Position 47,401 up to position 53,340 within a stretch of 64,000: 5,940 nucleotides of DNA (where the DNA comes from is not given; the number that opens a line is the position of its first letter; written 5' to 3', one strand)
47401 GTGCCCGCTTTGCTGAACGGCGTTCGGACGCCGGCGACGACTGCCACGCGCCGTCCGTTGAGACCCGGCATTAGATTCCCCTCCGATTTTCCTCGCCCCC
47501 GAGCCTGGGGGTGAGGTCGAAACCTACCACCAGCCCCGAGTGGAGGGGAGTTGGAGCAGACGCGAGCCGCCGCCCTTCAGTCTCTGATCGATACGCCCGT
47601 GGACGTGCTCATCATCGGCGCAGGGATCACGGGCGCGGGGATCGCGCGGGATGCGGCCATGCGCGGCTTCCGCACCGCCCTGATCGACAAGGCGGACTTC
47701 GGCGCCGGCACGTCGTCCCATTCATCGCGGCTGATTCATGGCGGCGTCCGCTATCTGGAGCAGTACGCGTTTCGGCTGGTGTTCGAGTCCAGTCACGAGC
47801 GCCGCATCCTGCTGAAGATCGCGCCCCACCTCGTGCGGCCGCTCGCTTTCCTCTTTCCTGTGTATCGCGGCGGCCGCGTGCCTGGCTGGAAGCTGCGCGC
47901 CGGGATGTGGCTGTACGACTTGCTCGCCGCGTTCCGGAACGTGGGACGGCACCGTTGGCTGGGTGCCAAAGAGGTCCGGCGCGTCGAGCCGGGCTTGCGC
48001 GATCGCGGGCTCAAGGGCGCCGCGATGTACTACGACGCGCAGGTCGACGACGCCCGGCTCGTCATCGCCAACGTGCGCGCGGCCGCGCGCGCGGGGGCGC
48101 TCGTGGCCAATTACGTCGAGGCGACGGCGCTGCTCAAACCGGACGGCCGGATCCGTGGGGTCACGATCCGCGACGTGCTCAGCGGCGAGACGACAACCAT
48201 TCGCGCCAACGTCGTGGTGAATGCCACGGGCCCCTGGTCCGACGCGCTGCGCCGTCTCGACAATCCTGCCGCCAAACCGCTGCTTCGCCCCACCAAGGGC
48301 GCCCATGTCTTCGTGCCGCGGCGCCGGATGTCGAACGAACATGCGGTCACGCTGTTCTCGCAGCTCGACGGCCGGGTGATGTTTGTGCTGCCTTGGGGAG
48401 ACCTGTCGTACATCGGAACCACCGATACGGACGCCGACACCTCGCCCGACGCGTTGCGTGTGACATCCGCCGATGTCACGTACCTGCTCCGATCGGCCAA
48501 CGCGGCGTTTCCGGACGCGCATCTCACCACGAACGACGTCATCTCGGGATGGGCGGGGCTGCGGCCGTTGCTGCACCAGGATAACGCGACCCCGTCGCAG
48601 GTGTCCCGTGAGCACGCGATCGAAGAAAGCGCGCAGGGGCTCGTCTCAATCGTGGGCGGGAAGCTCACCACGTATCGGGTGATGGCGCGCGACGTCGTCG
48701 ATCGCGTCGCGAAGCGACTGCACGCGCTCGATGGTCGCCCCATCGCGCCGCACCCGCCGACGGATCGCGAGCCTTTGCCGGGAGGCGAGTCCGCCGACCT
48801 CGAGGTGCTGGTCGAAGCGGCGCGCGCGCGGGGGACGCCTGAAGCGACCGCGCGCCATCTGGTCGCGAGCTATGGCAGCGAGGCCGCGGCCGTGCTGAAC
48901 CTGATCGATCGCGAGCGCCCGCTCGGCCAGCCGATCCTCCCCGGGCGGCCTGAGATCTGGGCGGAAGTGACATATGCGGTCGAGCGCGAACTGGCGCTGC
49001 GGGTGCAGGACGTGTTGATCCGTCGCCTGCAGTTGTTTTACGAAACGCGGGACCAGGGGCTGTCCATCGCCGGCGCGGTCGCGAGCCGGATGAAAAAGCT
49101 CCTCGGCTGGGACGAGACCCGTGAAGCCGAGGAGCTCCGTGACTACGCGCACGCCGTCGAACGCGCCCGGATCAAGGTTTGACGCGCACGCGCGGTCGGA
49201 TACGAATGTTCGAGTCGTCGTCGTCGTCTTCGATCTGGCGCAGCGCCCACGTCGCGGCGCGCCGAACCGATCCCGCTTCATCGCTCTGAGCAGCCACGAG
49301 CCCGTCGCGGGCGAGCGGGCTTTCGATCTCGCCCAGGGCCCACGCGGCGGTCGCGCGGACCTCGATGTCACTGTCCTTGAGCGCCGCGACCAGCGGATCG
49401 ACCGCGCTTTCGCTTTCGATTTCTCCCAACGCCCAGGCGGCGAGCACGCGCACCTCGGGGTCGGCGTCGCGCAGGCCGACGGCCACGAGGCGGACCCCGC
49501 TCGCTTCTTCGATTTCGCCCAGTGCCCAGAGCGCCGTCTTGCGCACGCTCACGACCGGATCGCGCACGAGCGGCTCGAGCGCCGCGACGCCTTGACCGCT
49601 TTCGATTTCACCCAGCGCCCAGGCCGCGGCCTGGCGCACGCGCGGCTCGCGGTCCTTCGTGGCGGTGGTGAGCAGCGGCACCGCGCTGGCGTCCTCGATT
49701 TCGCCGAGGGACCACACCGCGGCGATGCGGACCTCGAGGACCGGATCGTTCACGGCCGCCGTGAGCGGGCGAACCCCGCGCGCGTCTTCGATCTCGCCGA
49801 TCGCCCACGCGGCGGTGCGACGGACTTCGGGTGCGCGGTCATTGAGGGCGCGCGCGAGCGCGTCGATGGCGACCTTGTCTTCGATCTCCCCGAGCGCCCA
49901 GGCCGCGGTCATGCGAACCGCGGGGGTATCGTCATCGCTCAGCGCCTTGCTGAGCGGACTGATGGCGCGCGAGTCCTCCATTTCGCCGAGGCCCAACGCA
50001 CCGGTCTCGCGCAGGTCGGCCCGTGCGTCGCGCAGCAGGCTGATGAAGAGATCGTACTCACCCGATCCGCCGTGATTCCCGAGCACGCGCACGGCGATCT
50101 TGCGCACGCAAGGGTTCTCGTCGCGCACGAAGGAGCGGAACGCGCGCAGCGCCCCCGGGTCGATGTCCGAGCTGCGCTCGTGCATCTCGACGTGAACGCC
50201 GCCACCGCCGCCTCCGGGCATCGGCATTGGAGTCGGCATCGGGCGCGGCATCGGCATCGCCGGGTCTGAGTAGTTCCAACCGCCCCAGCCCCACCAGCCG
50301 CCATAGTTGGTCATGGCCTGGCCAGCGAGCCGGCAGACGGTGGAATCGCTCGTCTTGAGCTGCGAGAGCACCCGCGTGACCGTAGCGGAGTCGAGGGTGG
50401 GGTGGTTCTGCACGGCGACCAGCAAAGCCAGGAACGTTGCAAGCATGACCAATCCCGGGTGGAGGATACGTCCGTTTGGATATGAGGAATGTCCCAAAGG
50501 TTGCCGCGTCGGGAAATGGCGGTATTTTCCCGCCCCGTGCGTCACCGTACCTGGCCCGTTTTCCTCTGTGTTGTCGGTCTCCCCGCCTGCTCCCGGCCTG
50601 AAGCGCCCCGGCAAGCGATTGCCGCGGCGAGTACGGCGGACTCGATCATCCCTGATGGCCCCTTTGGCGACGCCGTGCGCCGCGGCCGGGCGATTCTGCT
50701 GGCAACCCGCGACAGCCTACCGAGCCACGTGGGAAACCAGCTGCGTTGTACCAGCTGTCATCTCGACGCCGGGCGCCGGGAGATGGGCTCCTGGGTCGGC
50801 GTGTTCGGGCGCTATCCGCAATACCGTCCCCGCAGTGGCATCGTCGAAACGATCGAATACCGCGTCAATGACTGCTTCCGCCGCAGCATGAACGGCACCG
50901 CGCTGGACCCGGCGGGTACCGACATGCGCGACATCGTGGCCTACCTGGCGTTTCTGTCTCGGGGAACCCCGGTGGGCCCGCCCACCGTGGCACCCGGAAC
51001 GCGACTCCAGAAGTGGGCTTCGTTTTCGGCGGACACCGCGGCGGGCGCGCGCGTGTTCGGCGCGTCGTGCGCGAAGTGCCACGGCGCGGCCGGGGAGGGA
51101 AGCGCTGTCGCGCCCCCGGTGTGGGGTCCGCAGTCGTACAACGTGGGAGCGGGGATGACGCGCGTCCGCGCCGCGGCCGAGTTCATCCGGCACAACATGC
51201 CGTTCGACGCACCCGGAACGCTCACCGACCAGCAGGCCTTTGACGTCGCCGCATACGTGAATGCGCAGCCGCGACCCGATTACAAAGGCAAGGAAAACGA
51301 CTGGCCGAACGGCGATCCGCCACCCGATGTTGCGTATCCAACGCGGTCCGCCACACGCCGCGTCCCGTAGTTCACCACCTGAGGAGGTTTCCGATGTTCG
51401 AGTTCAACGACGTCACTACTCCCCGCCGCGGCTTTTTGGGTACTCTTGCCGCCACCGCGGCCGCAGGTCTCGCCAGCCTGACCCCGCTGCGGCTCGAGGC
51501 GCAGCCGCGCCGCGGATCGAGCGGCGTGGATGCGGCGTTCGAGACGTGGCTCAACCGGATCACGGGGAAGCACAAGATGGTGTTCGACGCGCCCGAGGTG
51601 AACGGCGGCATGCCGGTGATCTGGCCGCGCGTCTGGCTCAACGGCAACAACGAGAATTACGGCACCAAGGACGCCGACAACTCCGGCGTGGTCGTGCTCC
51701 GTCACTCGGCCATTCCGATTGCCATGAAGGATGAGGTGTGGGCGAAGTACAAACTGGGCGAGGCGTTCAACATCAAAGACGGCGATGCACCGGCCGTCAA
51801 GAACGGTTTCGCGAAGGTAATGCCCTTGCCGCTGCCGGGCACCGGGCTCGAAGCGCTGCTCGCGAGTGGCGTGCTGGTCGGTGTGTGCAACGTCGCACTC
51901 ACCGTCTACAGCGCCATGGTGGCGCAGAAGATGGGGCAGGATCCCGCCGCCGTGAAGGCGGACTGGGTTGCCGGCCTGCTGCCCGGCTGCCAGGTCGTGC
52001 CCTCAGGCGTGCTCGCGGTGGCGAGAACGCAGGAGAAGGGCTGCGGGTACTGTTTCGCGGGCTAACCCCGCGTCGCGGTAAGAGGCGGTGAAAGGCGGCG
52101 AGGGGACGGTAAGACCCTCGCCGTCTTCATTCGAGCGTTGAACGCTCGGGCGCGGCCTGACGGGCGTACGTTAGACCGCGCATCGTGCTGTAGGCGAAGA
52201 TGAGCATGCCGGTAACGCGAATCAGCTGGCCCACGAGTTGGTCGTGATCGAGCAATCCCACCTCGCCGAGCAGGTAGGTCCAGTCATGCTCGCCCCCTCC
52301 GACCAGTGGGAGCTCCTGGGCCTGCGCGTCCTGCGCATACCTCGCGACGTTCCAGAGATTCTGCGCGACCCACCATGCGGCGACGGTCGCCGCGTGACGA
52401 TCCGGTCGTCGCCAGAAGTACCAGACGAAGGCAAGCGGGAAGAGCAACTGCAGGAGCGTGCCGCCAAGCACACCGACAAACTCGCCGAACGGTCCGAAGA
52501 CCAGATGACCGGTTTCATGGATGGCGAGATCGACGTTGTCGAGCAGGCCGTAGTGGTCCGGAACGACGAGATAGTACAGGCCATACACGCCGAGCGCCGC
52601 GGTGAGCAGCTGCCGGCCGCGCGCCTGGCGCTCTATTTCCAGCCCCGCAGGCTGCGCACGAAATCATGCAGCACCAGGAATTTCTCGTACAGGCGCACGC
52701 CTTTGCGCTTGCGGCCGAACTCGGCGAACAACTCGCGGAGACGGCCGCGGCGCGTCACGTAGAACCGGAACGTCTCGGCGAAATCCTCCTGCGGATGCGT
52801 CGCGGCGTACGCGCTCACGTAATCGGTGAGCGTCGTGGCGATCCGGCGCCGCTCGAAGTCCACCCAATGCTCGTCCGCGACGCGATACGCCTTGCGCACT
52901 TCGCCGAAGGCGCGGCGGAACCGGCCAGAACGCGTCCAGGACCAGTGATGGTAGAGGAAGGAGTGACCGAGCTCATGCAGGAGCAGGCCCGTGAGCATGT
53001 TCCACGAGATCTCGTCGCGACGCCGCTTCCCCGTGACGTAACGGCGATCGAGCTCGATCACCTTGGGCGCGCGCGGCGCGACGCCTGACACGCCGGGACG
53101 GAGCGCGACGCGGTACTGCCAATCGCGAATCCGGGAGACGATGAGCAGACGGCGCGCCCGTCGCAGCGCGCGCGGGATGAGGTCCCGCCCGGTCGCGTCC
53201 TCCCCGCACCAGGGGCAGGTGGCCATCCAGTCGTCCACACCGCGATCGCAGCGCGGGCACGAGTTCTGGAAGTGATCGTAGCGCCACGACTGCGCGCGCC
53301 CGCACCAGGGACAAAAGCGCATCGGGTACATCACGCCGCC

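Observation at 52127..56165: MFS transporter - Ddl-like ATP-grasp - four-zinc-ribbon HExxH peptidase - membrane HExxH protein: a tightly coupled, uncharacterised ligase/peptidase module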

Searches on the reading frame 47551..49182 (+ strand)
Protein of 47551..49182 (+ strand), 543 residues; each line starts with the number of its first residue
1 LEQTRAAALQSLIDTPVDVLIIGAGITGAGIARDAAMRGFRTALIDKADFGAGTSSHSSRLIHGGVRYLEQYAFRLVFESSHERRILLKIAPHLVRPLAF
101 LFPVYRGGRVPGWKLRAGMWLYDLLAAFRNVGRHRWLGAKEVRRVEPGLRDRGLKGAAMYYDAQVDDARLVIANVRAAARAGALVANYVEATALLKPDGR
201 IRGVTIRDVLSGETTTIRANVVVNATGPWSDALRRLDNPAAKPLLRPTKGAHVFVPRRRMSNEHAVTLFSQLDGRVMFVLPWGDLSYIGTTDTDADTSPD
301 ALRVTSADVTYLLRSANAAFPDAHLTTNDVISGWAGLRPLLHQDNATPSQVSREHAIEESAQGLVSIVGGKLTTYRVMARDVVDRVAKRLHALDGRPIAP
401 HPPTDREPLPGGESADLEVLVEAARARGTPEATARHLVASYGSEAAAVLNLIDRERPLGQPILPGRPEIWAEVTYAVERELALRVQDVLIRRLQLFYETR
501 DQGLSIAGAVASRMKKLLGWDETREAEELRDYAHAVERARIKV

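Call 67: search_protein_families(library=pfam, proteins=[window:47551-49182:+], max_evalue=0.0001)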
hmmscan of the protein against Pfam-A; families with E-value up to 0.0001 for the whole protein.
window:47551-49182:+ (543 aa): 6 families
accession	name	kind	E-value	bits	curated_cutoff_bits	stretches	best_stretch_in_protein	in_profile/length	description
PF01266.30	DAO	-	5.6e-63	214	27.9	1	18-375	1-352/353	FAD dependent oxidoreductase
PF16901.10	DAO_C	-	8e-29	100.5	31.4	1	404-524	3-125/126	C-terminal domain of alpha-glycerophosphate oxidase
PF00890.30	FAD_binding_2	-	3.9e-07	30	20.4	0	165-243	139-211/414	FAD binding domain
PF01494.25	FAD_binding_3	-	2.3e-06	27.5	22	1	17-316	2-255/349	FAD binding domain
PF13450.12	NAD_binding_8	-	5.8e-06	26.9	21.9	1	21-81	1-56/68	NAD(P)-binding Rossmann-like domain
PF12831.13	FAD_oxidored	-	1.1e-05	25.4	27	0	18-58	1-41/416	FAD dependent oxidoreductase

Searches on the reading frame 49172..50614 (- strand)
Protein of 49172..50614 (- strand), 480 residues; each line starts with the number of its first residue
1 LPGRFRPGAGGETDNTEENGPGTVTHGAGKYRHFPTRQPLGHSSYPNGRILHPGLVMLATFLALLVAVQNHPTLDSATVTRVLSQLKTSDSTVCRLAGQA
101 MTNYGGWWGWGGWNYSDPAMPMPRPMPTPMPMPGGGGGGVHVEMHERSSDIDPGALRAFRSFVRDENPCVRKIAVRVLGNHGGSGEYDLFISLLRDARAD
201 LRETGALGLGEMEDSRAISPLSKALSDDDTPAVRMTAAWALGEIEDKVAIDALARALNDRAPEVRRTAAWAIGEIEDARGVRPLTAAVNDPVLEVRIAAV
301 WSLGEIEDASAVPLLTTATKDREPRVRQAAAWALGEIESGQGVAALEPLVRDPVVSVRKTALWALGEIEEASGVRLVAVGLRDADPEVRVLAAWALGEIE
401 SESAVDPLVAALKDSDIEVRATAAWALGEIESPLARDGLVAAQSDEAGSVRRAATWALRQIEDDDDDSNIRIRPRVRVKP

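Call 67: search_protein_families(library=pfam, proteins=[window:49172-50614:-], max_evalue=0.0001)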
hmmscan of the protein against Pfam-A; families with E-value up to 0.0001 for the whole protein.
window:49172-50614:- (480 aa): 8 families
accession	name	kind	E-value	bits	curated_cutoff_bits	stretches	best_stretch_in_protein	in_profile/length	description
PF13646.12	HEAT_2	-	2.8e-61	204.2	27.7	4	381-459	8-88/88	HEAT repeats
PF02985.28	HEAT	-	3.7e-47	154.3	23.5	1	312-337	2-27/31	HEAT repeat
PF03130.22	HEAT_PBS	-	2.9e-42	138.7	20.9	2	233-259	1-27/27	PBS lyase HEAT-like repeat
PF13513.12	HEAT_EZ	-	3.4e-41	139.4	27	1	403-430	28-55/55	HEAT-like repeat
PF00514.29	Arm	-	1.2e-29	101.7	20.6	0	403-430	12-39/41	Armadillo/beta-catenin-like repeat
PF12717.13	Cnd1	-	9.4e-17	62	26.4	0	217-277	22-87/162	non-SMC mitotic condensation complex subunit 1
PF25786.1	HEAT_GCN1_C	-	7.8e-06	26.4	27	0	402-461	26-94/151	GCN1-like, C-terminal HEAT repeats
PF25767.1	ARM_TBCD_2nd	-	1.1e-05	25.4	29.7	0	401-436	75-110/245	Tubulin-specific chaperone D-like, ARM repeats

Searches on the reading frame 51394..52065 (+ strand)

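Call 3: search_protein_families(library=pfam, proteins=[window:51394-52065:+], max_evalue=0.01)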
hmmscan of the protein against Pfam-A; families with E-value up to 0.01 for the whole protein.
window:51394-52065:+ (223 aa): 0 families

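Call 4: search_protein_families(library=ncbifam, proteins=[window:51394-52065:+], max_evalue=0.01)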
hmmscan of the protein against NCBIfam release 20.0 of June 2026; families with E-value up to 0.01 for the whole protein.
window:51394-52065:+ (223 aa): 2 families
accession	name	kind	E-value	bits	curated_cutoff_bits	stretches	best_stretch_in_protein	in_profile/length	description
TIGR01409.1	TAT_signal_seq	domain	0.007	16.7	16.7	1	11-31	3-22/29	twin-arginine translocation signal domain-containing protein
NF052225.1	ThioSDhTetH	equivalog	0.0071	15.7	300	0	57-126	84-150/259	thiosulfate dehydrogenase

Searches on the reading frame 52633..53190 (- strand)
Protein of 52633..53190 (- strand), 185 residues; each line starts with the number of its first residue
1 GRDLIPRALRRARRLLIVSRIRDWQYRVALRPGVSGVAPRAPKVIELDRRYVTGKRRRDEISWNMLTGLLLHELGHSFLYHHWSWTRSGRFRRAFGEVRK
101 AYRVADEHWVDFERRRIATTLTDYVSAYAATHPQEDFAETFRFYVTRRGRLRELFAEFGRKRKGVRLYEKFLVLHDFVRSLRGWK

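Call 61: predict_structure(alignment_id=A4)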
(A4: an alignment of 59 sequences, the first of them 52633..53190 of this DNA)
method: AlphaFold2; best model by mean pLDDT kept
length: 185 residues; sequences in the alignment: 59
mean_pLDDT: 81.2   pTM: 0.85
mean pLDDT of the five models: 81.2, 75.6, 70.0, 67.6, 44.2
residues with pLDDT >= 90: 80; 70-90: 59; 50-70: 37; < 50: 9
segments of 3 or more residues with pLDDT < 50: 33-39
pLDDT, mean of each block of 10 residues (from residue 1): 73 92 74 47 63 63 84 89 93 92 65 70 90 93 95 91 93 96 73
secondary structure, 60 per line:
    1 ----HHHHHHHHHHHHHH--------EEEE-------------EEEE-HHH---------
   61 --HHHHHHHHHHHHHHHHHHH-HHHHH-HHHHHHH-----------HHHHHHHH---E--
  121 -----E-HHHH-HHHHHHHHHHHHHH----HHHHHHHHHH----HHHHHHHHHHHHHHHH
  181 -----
elements in order: H5-18 E27-30 E44-47 H63-81 H83-87 H89-95 H107-114 H128-131 H133-146 H151-160 H165-180
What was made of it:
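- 52636..53190 (-): Mx (gluzincin-like) catalytic domain, residues 146-330. AF2 model with pLDDT 81 and pTM 0.85 (call 61).
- The domain model is confident (call 61).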

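Call 65: fold_search(model_id=the predicted structure, library=pdb)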
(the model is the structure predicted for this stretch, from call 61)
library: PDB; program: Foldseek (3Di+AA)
matches with E <= 10: 33; with E <= 0.001: 0
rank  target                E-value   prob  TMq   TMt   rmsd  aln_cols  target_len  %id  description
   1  4pkw                  2.3e-01  0.92  0.41  0.17   6.8       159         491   16  Anthrax toxin lethal factor with bound small molecule inhibitor GM6001 (released 2014-11-12)
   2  4pku                  2.8e-01  0.87  0.40  0.17   7.1       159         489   18  Anthrax toxin lethal factor with bound small molecule inhibitor 15 (released 2014-11-12)
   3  5d1t                  3.5e-01  0.35  0.34  0.15  11.7       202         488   15  Anthrax toxin lethal factor with hydroxamic acid inhibitor (released 2015-11-11)
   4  1j7n_B                3.6e-01  0.57  0.33  0.10   7.9       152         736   17  Anthrax Toxin Lethal factor (released 2001-11-07)
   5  1pwu_B                3.8e-01  0.89  0.41  0.12   6.9       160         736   16  Crystal Structure of Anthrax Lethal Factor complexed with (3-(N-hydroxycarboxamido)-2-isobutylpropanoyl-Trp-methylamid (released 2004-02-03)
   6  1pwp_B                5.5e-01  0.69  0.38  0.11   7.2       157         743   17  Crystal Structure of the Anthrax Lethal Factor complexed with Small Molecule Inhibitor NSC 12155 (released 2004-01-13)
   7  4pks                  6.1e-01  0.82  0.42  0.18   6.6       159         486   16  Anthrax toxin lethal factor with bound small molecule inhibitor 11 (released 2014-11-12)
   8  4xm8                  6.1e-01  0.60  0.38  0.16   6.9       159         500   16  Anthrax toxin lethal factor with ligand-induced binding pocket (released 2015-11-11)
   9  1zxv_A                9.2e-01  0.35  0.32  0.10   8.0       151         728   17  X-Ray Crystal Structure of the Anthrax Lethal Factor Bound to a Small Molecule Inhibitor, BI-MFM3, 3-{5-[5-(4-Chloro-p (released 2005-07-05)
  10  5d1s                  9.2e-01  0.33  0.32  0.13   7.8       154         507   16  Anthrax toxin lethal factor with hydroxamic acid inhibitor (released 2015-11-11)
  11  4jiu                  1.0e+00  0.72  0.28  0.47   2.9        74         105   16  Crystal structure of the metallopeptidase zymogen of Pyrococcus abyssi abylysin (released 2013-06-12)
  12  4xm6                  1.1e+00  0.30  0.33  0.15   8.7       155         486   14  Anthrax toxin lethal factor with ligand-induced binding pocket (released 2015-11-11)
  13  4pkr                  1.3e+00  0.54  0.41  0.17   6.7       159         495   16  Anthrax toxin lethal factor with bound small molecule inhibitor 10 (released 2014-11-12)
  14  4wf6                  1.3e+00  0.23  0.31  0.14   9.2       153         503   16  Anthrax toxin lethal factor with bound small molecule inhibitor MK-31 (released 2015-09-09)
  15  4jix_A                1.5e+00  0.60  0.28  0.43   3.2        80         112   19  Crystal structure of the metallopeptidase zymogen of Methanocaldococcus jannaschii jannalysin (released 2013-06-12)
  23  4l7a_B                4.5e+00  0.18  0.40  0.30   6.5       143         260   11  Crystal structure of a putative zinc-binding metallo-peptidase (BACCAC_01431) from Bacteroides caccae ATCC 43185 at 2. (released 2013-07-03)
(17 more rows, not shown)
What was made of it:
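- On Anthrax-lethal-factor-like gluzincins (MEROPS M34/M90): These are the best Foldseek hits but with E 0.23-1 and TMq of about 0.4 (call 65).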
